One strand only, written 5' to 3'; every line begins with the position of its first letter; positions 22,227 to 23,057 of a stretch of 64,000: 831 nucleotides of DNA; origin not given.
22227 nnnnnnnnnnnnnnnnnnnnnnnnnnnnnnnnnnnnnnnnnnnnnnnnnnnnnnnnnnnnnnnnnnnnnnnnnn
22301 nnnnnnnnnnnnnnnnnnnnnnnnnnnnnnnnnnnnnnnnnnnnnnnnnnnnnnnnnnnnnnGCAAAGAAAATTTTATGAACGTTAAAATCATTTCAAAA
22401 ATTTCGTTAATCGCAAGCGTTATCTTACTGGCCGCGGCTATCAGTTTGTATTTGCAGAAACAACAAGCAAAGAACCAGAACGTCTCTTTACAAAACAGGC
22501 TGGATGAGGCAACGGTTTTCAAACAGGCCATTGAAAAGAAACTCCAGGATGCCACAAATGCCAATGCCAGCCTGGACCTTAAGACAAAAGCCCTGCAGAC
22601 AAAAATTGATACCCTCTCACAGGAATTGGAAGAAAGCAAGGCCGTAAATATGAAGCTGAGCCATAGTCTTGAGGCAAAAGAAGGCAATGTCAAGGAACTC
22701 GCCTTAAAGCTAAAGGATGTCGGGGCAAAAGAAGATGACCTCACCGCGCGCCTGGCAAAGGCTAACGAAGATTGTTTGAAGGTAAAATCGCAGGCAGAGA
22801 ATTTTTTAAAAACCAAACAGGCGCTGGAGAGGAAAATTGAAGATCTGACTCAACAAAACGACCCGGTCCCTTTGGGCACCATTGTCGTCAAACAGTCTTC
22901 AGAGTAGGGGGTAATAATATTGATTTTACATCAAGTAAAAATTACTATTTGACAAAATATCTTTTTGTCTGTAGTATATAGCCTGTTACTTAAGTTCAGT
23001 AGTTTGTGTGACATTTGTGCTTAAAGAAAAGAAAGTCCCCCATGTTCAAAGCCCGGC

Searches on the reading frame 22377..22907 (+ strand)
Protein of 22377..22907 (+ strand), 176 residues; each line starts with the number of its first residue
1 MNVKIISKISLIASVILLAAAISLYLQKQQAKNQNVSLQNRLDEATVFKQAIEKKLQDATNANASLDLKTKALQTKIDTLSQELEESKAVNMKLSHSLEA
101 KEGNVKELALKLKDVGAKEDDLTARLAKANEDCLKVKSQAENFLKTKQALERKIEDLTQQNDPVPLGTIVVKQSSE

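Call 10: search_protein_families(library=pfam, proteins=[window:22377-22907:+], max_evalue=0.01)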
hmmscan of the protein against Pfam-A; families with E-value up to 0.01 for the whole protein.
window:22377-22907:+ (176 aa): 2 families
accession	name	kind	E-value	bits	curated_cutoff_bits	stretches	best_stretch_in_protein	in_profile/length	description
PF00261.25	Tropomyosin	-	0.00069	19.6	38.6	1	32-160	80-217/242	Tropomyosin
PF19220.6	Rod_CreS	-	0.0018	17.8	100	1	44-160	3-119/359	Crescentin, rod domain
